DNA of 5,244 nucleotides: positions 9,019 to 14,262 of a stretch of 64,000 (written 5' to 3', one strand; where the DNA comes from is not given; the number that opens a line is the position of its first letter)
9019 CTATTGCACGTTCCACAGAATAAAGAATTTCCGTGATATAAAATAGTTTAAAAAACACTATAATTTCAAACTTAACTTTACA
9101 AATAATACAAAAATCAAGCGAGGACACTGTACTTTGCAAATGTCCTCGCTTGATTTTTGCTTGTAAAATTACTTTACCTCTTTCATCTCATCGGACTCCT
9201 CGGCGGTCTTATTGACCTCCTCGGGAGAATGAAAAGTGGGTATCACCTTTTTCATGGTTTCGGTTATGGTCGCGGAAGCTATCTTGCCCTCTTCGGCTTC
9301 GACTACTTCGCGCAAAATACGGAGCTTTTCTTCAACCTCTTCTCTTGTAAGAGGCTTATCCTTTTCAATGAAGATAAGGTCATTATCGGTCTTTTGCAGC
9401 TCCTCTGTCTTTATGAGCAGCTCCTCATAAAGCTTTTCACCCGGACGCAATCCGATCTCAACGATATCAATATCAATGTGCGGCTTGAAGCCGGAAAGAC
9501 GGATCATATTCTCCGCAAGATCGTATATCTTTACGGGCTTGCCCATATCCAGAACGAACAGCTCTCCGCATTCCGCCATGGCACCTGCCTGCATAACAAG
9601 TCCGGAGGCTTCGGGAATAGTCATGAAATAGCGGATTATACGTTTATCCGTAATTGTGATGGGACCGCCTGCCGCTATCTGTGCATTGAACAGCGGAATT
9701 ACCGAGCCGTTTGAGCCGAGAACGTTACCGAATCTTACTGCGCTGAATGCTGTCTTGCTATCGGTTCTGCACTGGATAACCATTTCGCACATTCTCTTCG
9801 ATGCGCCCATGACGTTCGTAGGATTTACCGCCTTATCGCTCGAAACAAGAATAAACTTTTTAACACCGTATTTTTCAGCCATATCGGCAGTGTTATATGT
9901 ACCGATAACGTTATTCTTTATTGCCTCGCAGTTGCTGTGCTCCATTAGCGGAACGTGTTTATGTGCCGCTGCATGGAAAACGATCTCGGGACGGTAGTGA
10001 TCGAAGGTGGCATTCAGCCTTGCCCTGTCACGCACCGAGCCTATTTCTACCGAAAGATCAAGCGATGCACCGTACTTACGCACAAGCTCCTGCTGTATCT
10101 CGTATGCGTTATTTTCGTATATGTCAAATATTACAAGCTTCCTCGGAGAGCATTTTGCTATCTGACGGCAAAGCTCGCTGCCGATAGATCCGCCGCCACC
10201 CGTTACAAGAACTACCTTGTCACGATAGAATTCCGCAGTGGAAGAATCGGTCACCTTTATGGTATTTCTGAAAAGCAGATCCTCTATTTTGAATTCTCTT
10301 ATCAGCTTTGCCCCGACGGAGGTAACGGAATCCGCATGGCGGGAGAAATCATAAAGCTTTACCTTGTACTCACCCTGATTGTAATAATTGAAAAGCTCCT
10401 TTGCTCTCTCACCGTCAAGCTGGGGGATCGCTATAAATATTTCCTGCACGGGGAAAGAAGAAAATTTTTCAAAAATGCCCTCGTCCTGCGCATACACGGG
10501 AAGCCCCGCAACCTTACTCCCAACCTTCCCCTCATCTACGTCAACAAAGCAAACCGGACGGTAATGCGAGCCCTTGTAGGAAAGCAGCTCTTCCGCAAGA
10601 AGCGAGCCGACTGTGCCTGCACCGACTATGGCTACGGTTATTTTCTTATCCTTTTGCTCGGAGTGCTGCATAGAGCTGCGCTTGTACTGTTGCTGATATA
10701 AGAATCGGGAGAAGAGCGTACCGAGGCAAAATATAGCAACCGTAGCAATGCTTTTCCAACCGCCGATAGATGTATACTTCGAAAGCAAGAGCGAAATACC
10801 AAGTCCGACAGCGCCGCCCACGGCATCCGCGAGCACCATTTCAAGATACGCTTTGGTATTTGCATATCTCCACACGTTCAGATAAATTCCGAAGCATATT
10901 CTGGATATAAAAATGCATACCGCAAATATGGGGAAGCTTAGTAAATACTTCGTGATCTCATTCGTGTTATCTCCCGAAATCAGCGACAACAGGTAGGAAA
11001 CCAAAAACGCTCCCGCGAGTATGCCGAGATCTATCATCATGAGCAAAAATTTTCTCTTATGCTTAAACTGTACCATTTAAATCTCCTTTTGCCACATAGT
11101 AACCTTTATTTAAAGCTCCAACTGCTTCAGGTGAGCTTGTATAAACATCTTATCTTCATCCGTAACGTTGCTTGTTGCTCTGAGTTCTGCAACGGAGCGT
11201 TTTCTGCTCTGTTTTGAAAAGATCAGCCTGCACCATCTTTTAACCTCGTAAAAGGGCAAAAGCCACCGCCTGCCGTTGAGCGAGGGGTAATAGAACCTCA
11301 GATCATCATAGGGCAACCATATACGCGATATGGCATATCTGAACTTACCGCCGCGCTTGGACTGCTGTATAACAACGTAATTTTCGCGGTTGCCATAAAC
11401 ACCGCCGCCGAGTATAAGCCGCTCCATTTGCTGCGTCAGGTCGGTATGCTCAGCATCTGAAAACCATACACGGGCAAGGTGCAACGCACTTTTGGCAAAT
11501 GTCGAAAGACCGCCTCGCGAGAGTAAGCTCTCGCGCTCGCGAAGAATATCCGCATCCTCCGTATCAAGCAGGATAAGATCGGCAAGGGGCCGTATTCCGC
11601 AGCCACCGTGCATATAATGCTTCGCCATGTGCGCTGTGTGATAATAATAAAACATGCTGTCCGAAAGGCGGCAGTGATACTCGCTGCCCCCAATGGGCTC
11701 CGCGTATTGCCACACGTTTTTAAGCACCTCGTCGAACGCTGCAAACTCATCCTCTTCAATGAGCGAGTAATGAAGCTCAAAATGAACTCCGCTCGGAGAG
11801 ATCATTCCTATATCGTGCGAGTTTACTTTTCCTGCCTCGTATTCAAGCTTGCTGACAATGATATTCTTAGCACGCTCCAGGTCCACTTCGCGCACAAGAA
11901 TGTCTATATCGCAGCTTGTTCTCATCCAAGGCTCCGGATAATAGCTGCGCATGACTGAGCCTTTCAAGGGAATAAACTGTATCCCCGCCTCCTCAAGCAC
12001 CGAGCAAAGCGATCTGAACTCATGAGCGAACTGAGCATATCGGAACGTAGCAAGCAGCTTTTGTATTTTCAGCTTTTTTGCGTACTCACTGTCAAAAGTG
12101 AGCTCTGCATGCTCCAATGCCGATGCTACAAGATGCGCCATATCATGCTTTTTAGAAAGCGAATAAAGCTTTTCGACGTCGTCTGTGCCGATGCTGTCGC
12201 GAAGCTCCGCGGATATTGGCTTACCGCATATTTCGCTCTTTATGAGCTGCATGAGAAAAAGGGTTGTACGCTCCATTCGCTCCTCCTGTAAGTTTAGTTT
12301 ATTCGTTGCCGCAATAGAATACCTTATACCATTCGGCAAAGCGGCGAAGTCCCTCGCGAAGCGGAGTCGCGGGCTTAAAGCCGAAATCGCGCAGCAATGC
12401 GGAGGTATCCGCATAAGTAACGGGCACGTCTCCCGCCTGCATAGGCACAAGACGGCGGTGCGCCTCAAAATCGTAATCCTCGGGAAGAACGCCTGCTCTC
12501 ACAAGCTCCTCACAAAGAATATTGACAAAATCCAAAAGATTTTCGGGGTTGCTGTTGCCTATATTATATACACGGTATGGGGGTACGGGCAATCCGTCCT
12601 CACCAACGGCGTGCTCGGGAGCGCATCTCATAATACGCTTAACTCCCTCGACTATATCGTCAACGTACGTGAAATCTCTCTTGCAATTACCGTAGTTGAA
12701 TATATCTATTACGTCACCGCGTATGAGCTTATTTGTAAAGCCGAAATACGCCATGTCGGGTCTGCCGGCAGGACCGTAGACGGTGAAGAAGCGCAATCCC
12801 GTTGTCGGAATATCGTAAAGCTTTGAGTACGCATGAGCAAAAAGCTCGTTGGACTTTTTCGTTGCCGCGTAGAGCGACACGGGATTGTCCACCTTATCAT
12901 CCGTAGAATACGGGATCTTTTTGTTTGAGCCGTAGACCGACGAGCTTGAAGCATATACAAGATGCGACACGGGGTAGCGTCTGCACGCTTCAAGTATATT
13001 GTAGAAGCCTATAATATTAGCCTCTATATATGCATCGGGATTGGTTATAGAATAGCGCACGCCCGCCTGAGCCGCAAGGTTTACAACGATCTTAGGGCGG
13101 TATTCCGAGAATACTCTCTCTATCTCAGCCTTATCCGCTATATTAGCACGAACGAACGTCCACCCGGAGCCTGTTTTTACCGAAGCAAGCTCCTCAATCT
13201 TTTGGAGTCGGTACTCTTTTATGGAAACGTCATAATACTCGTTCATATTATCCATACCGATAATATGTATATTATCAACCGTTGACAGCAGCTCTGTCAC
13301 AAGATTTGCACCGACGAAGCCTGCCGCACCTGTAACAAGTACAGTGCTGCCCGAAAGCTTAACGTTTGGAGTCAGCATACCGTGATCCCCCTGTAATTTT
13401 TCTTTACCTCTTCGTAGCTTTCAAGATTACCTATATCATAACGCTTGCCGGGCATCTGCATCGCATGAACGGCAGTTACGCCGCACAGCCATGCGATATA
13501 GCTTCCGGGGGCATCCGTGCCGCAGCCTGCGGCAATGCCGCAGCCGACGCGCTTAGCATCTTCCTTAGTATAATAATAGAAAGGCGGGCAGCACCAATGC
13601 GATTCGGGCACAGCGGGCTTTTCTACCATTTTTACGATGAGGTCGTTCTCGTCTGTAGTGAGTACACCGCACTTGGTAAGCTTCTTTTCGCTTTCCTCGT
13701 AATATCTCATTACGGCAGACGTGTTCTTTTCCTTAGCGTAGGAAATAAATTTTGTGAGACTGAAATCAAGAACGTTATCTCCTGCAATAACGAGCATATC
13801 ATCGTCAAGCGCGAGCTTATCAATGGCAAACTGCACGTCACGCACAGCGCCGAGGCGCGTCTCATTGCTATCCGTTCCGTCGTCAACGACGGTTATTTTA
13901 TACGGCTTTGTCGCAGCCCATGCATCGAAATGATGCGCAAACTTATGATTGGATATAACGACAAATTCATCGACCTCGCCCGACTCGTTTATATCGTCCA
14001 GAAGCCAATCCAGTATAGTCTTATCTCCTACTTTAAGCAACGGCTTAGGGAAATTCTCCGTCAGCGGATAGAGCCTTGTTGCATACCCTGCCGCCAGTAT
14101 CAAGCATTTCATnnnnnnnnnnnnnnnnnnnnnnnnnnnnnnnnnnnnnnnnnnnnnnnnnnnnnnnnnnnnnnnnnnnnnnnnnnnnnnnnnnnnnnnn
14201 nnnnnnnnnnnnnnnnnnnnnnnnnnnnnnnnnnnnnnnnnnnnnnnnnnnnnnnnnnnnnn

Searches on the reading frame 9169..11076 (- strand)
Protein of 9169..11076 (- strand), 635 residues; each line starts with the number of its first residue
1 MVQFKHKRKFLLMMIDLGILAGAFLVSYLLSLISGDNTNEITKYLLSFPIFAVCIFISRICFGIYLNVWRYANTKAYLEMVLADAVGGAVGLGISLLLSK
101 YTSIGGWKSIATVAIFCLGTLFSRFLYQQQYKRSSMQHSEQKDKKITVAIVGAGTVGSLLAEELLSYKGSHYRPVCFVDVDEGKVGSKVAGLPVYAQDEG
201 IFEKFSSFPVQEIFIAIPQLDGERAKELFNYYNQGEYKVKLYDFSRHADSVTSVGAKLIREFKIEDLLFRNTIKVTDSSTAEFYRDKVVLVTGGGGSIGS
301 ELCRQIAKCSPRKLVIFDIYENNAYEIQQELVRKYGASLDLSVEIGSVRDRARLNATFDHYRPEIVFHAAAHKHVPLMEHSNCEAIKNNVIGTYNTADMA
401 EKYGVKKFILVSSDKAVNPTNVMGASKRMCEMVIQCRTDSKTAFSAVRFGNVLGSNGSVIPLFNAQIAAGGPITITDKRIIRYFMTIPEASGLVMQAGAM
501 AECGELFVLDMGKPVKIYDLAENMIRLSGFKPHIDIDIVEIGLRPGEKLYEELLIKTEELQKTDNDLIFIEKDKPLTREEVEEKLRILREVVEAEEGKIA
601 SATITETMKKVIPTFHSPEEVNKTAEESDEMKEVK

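Call 7: search_protein_families(library=pfam, proteins=[window:9169-11076:-])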
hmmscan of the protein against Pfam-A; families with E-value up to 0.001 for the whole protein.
window:9169-11076:- (635 aa): 12 families
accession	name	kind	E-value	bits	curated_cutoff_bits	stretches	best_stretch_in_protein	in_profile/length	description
PF02719.21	Polysacc_synt_2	-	4.8e-120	400.6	20.2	1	289-570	1-290/293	Polysaccharide biosynthesis protein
PF01370.27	Epimerase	-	7.8e-21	75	20.9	1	289-476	1-202/240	NAD dependent epimerase/dehydratase family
PF16363.11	GDP_Man_Dehyd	-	1.7e-13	51.2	27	1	290-414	1-130/332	GDP-mannose 4,6 dehydratase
PF04321.23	RmlD_sub_bind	-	1e-11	44.9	27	1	289-457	3-156/287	RmlD substrate binding domain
PF01073.25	3Beta_HSD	-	3.9e-11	42.9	22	1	290-420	1-123/280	3-beta hydroxysteroid dehydrogenase/isomerase family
PF13727.12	CoA_binding_3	-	6.9e-06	26.6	25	1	110-230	48-162/175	CoA-binding domain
PF02254.24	TrkA_N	-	5.3e-05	24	23.8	0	148-185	1-34/116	TrkA-N domain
PF07993.18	NAD_binding_4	-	0.00011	21.9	20.1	0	364-430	90-153/258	Male sterility protein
PF00899.27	ThiF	-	0.00016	21.4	28.1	0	129-165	3-40/238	ThiF family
PF00106.31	adh_short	-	0.00037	20.5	26.6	0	287-359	1-69/195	short chain dehydrogenase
PF08659.16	KR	-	0.00051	20.4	22.6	1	289-414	3-137/180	KR domain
PF02629.25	CoA_binding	-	0.00057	21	22.3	0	143-199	1-56/97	CoA binding domain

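Call 26: search_protein_families(library=ncbifam, proteins=[window:9169-11076:-], max_evalue=0.00001)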
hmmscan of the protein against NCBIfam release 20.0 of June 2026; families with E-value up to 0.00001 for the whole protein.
window:9169-11076:- (635 aa): 21 families
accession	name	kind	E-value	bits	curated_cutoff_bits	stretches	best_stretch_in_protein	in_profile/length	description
TIGR03589.1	PseB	equivalog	4.1e-54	183.7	407.75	1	284-569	2-277/324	UDP-N-acetylglucosamine 4,6-dehydratase (inverting)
TIGR04130.1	FnlA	equivalog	2.3e-47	161.5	730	1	284-564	2-275/337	UDP-N-acetylglucosamine 4,6-dehydratase/5-epimerase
TIGR01179.1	galE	equivalog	1.7e-17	63.3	262.3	1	289-456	2-180/332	UDP-glucose 4-epimerase GalE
TIGR03025.1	EPS_sugtrans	subfamily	4e-13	49.4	295.55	1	15-242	2-221/445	exopolysaccharide biosynthesis polyprenyl glycosylphosphotransferase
TIGR03023.1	WcaJ_sugtrans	equivalog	2.3e-12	47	410.75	1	15-242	2-226/453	undecaprenyl-phosphate glucose phosphotransferase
TIGR02622.1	CDP_4_6_dhtase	equivalog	9.8e-12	44.6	278.45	1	283-419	1-135/352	CDP-glucose 4,6-dehydratase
TIGR01181.1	dTDP_gluc_dehyt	equivalog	1.1e-11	44.5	365.1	1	289-415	2-127/321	dTDP-glucose 4,6-dehydratase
NF007490.0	PRK10084.1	subfamily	1.6e-10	40.5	649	1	289-403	3-114/361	dTDP-glucose 4,6-dehydratase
NF007582.0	PRK10217.1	equivalog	2.6e-10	40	698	1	287-403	2-115/355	dTDP-glucose 4,6-dehydratase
NF007956.0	PRK10675.1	subfamily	3.5e-10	39.5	394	1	289-414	3-125/338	UDP-glucose 4-epimerase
TIGR04180.1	EDH_00030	hypoth_equivalog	3.8e-10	39.3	475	1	289-414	1-122/297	NAD-dependent 4,6-dehydratase LegB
TIGR01214.1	rmlD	equivalog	1.2e-09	37.7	224.05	1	289-439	2-140/285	dTDP-4-dehydrorhamnose reductase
NF045894.1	PKS_plus_SDR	equivalog_domain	1.2e-08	33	1740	1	276-451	1147-1333/1515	type I polyketide synthase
TIGR02632.1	RhaD_aldol-ADH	equivalog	2.8e-07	29.3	567.75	1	259-359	388-485/676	bifunctional rhamnulose-1-phosphate aldolase/short-chain dehydrogenase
NF006190.0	PRK08324.1-4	equivalog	3.1e-07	28.9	1014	1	274-358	415-497/689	bifunctional aldolase/short-chain dehydrogenase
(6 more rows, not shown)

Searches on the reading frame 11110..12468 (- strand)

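Call 7: search_protein_families(library=pfam, proteins=[window:11110-12468:-])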
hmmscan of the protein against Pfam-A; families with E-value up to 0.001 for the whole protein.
window:11110-12468:- (452 aa): 1 family
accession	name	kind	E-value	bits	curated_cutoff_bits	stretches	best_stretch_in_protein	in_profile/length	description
PF14907.12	NTP_transf_5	-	1.9e-39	136.2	31.2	1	97-336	4-248/249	Uncharacterised nucleotidyltransferase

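Call 26: search_protein_families(library=ncbifam, proteins=[window:11110-12300:-], max_evalue=0.00001)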
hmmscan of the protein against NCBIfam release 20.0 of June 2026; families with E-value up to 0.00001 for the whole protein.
window:11110-12300:- (396 aa): 0 families

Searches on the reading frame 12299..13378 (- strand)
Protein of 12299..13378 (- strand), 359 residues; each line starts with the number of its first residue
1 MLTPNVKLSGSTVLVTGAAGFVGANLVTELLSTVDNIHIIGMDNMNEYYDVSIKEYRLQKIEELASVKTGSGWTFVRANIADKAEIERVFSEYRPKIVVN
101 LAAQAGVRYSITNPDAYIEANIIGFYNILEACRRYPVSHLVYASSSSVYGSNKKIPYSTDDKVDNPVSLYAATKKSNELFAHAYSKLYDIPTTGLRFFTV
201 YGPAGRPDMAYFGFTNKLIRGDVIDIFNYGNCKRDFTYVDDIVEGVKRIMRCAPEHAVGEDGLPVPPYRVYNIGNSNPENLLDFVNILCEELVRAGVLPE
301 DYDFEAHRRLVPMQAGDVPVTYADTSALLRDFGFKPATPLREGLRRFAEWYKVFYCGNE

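Call 7: search_protein_families(library=pfam, proteins=[window:12299-13378:-])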
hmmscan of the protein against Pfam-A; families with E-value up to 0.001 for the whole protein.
window:12299-13378:- (359 aa): 8 families
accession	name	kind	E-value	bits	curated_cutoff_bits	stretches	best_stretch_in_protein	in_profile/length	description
PF01370.27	Epimerase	-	9.3e-54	182.8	20.9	1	13-254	1-229/240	NAD dependent epimerase/dehydratase family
PF16363.11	GDP_Man_Dehyd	-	2.2e-49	169.2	27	1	14-346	1-331/332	GDP-mannose 4,6 dehydratase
PF01073.25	3Beta_HSD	-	3.6e-19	69.3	22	1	14-243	1-222/280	3-beta hydroxysteroid dehydrogenase/isomerase family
PF04321.23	RmlD_sub_bind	-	5.7e-19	68.7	27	1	12-251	2-198/287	RmlD substrate binding domain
PF02719.21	Polysacc_synt_2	-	1.4e-16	61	20.2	1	13-188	1-156/293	Polysaccharide biosynthesis protein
PF07993.18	NAD_binding_4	-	2.4e-07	30.6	20.1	1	15-197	1-204/258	Male sterility protein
PF08659.16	KR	-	8.6e-05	23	22.6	1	12-158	2-150/180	KR domain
PF13460.12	NAD_binding_10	-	0.0005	20.4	27.2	0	62-156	30-110/184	NAD(P)H-binding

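Call 26: search_protein_families(library=ncbifam, proteins=[window:12299-13378:-], max_evalue=0.00001)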
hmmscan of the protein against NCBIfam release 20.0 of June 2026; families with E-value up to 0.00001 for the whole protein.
window:12299-13378:- (359 aa): 22 families
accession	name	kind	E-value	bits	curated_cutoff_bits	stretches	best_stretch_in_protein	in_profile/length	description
TIGR01181.1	dTDP_gluc_dehyt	equivalog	1.8e-46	158.7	365.1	1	13-352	2-312/321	dTDP-glucose 4,6-dehydratase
NF007490.0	PRK10084.1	subfamily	5.3e-35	121.1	649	1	13-351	3-334/361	dTDP-glucose 4,6-dehydratase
TIGR01179.1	galE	equivalog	1.6e-34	119.2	262.3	1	13-350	2-324/332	UDP-glucose 4-epimerase GalE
NF011728.1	PRK15181.1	equivalog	1.9e-33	115.9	760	1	8-351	13-337/348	Vi polysaccharide biosynthesis UDP-N-acetylglucosaminuronic acid C-4 epimerase TviC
NF007582.0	PRK10217.1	equivalog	4.1e-32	111.6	698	1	12-352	3-332/355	dTDP-glucose 4,6-dehydratase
TIGR04180.1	EDH_00030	hypoth_equivalog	2e-31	109.2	475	1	13-260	1-233/297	NAD-dependent 4,6-dehydratase LegB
TIGR02197.1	heptose_epim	equivalog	6e-26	91.4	274.6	1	13-352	1-314/316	ADP-glyceromanno-heptose 6-epimerase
NF007956.0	PRK10675.1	subfamily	3.4e-21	75.7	394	1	12-342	2-320/338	UDP-glucose 4-epimerase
TIGR02622.1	CDP_4_6_dhtase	equivalog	9.3e-18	64.5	278.45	1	10-188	4-172/352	CDP-glucose 4,6-dehydratase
NF043036.1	ErythonDh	equivalog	2.4e-17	63.1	325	1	13-221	3-200/321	D-erythronate dehydrogenase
TIGR01214.1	rmlD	equivalog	4e-16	58.9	224.05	1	12-190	1-144/285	dTDP-4-dehydrorhamnose reductase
NF042422.1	oxyalk_red_OleD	equivalog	8.7e-16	58.2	580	1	13-289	3-247/329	2-alkyl-3-oxoalkanoate reductase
NF008872.0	PRK11908.1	equivalog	2.9e-14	52.9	294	1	12-317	3-293/349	bifunctional UDP-4-keto-pentose/UDP-xylose synthase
NF042423.1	oxyalk_red_Shew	equivalog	2.7e-13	49.7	580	1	11-204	9-178/331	2-alkyl-3-oxoalkanoate reductase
TIGR01472.1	gmd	equivalog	5e-13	49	415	1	13-192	3-177/342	GDP-mannose 4,6-dehydratase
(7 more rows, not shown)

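Call 28: search_solved_structures(query=window:12299-13378:-, max_evalue=1e-20)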
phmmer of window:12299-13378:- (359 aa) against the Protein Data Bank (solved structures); distinct sequences matched with E-value up to 1e-20: 29.
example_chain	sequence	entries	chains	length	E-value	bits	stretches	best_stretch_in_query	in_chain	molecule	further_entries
5u4q_A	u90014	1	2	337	6.7e-107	361.1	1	13-355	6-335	dTDP-glucose 4,6-dehydratase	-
3ruc_A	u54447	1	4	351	2.7e-40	142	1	5-355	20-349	WbgU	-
3ru7_A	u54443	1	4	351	3.4e-40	141.7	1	5-357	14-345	WbgU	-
3ru9_A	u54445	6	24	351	6.7e-40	140.7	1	5-355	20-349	WbgU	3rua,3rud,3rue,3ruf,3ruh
3lu1_A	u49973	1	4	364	7.8e-40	140.5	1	5-355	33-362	WbgU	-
10ke_A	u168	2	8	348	7.5e-37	130.7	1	13-354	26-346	Capsular polysaccharide biosynthesis protein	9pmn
6zl6_A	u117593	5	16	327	4e-36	128.3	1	13-357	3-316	Epimerase domain-containing protein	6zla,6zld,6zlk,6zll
6zlj_A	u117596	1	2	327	1.4e-35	126.4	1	13-357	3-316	Epimerase domain-containing protein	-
1sb8_A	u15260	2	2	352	5.6e-33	117.9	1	13-354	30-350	wbpP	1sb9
6kv9_A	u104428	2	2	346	1.6e-32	116.4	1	7-354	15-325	MoeE5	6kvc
4zrm_A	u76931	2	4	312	1.7e-31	113.1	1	12-352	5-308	UDP-glucose 4-epimerase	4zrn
1g1a_A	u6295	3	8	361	4.9e-31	111.5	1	13-352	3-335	DTDP-D-GLUCOSE 4,6-DEHYDRATASE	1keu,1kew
1bxk_A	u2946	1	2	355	7e-30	107.7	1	13-352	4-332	PROTEIN (DTDP-GLUCOSE 4,6-DEHYDRATASE)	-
7ys8_A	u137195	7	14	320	8.8e-30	107.4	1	13-249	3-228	UDP-glucose 4-epimerase | UDP-glucose 4-epimerase along with EC 5.1.3.2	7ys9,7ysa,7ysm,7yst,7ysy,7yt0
8du1_A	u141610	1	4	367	1.7e-28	103.2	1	12-351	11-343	dTDP-glucose 4,6-dehydratase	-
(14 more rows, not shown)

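Call 68: search_dna_similar(query=window:12299-13378:-, collection=plasmids, mode=protein, max_rows=15)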
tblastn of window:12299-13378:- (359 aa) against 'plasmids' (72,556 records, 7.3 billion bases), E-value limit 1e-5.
Records with a match: 1891; places in all: 3608; records where one place covers at least 80% of the query: 1618.
Best place of each record, by identity: 60-80% 9; <60% 1882.
By first word of the organism name: Rhizobium 216; Bacillus 151; Streptomyces 140; Ralstonia 133; Sinorhizobium 96; Phaeobacter 59; Azospirillum 49; Pseudosulfitobacter 49; Escherichia 45; Priestia 43; and 246 more.
By predicted mobility (MOB-suite, as given by PLSDB): non-mobilizable 1329; mobilizable 353; conjugative 209.
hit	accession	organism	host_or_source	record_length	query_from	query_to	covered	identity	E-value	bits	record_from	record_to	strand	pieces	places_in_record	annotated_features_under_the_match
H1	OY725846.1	Subdoligranulum variabile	-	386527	6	356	98%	74.4%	2e-176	550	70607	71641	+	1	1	none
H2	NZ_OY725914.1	Bacteroides finegoldii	-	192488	1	355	99%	73.0%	2e-172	539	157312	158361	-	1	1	NAD-dependent epimerase/dehydratase family protein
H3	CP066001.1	Lactococcus garvieae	-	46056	6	355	97%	73.3%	2e-177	553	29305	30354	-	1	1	GDP-mannose 4,6-dehydratase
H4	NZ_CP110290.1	Enterococcus faecalis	cell culture,environment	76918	6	355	97%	71.3%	6e-171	534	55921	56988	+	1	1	NAD-dependent epimerase/dehydratase family protein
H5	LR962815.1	Enterococcus faecalis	-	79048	6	355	97%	71.3%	6e-171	534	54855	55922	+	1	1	none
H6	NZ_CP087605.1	Lactococcus lactis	Cell culture,Raw cow milk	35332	18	355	94%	73.7%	1e-164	516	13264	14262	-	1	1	NAD-dependent epimerase/dehydratase family protein | DUF1972 domain-containing protein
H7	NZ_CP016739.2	Lactococcus cremoris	Single cell,Dairy fermentation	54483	18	355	94%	73.7%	1e-164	516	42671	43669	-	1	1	NAD-dependent epimerase/dehydratase family protein | DUF1972 domain-containing protein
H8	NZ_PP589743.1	Lactococcus sp.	Bacterial culture,Dairy environment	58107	18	355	94%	73.7%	1e-164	516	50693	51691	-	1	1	NAD-dependent epimerase/dehydratase family protein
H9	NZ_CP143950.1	Parabacteroides distasonis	Homo sapiens,cell culture,fecal sample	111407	1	359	100%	69.3%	2e-167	524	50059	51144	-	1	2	NAD-dependent epimerase/dehydratase family protein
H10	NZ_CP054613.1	Paenibacillus cellulosilyticus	cell culture,soil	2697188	6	356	98%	57.5%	1e-132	425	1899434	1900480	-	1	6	none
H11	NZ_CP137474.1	Enterococcus faecium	Chicken,feces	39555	13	355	96%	54.3%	3e-113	369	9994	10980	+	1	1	NAD-dependent epimerase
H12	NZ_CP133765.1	Peribacillus sp. R9-11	sediment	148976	6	355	97%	51.7%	1e-109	358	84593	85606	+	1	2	NAD-dependent epimerase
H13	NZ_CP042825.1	Rhizobium sp. WL3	Wheat,phyllosphere swab,leaves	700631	12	355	96%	52.3%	7e-109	356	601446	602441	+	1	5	NAD-dependent epimerase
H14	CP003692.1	Bacillus thuringiensis MC28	-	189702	6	356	98%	50.7%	9e-109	356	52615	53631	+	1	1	glucose epimerase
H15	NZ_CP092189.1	Deinococcus sp. KNUC1210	Setaria viridis,cell ...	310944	13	355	96%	51.7%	9e-107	350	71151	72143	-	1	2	NAD-dependent epimerase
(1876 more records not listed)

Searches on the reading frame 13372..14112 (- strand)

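Call 7: search_protein_families(library=pfam, proteins=[window:13372-14112:-])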
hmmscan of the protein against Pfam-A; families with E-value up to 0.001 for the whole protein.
window:13372-14112:- (246 aa): 3 families
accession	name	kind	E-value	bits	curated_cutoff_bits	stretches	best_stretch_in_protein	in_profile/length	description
PF00483.29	NTP_transferase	-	2.2e-26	93.4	21.2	1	3-240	2-242/245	Nucleotidyl transferase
PF12804.13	NTP_transf_3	-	1.8e-09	38.5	27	1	3-134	1-119/160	MobA-like NTP transferase domain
PF01128.25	IspD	-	3.3e-05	24.2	27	1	3-90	3-85/221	2-C-methyl-D-erythritol 4-phosphate cytidylyltransferase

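Call 26: search_protein_families(library=ncbifam, proteins=[window:13372-14112:-], max_evalue=0.00001)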
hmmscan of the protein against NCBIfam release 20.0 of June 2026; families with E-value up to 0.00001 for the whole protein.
window:13372-14112:- (246 aa): 22 families
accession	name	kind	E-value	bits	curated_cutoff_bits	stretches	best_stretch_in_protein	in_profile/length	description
NF041313.1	UDPGP_AglF_Halo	equivalog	1.1e-24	87.2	400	1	1-238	1-232/234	UTP--glucose-1-phosphate uridylyltransferase AglF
TIGR03992.1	Arch_glmU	subfamily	2.4e-21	76.1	292.1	1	1-184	1-171/393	bifunctional sugar-1-phosphate nucleotidylyltransferase/acetyltransferase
TIGR01208.1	rmlA_long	equivalog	2.6e-18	66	320.25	1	2-182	1-175/353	glucose-1-phosphate thymidylyltransferase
NF041173.1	Sug_nt_acttase_Thmprot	equivalog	4.5e-16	58.8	600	1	1-179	1-166/405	bifunctional sugar-1-phosphate nucleotidylyltransferase/acetyltransferase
TIGR01099.1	galU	equivalog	4.1e-14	52.8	326.8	1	1-64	2-67/261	UTP--glucose-1-phosphate uridylyltransferase GalU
TIGR02091.1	glgC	equivalog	1.5e-13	50.6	424.9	1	3-171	3-181/364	glucose-1-phosphate adenylyltransferase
NF045761.1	NAMPUrTaseMurU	equivalog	2.9e-13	50.2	250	1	1-131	1-126/226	N-acetylmuramate alpha-1-phosphate uridylyltransferase MurU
TIGR01207.1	rmlA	equivalog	1.4e-12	47.3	360.65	1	2-184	1-178/286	glucose-1-phosphate thymidylyltransferase RfbA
NF052502.1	man1P_GTase_Rv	exception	1.2e-11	44.1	440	1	3-179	3-172/352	mannose-1-phosphate guanylyltransferase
NF003670.0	PRK05293.1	equivalog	1.4e-11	43.9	470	1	3-179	7-194/382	glucose-1-phosphate adenylyltransferase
TIGR02623.1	G1P_cyt_trans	equivalog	1.2e-10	41.4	300.25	0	1-56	1-55/255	glucose-1-phosphate cytidylyltransferase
NF012024.0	PRK15480.1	equivalog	2.3e-10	40.1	588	1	2-184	5-182/292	glucose-1-phosphate thymidylyltransferase RfbA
NF045697.1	MurNAcPUrMurU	equivalog_domain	3.1e-10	39.9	370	1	4-88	1-85/229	N-acetylmuramate alpha-1-phosphate uridylyltransferase MurU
NF041135.1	IPPtranDIPPsyn_Thcocales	equivalog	9.2e-10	38.1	580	1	1-81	1-76/419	bifunctional L-myo-inositol-1-phosphate cytidylyltransferase/CDP-L-myo-inositol myo-inositolphosphotransferase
NF001947.0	PRK00725.1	subfamily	3e-09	36.2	470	1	3-171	19-198/426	glucose-1-phosphate adenylyltransferase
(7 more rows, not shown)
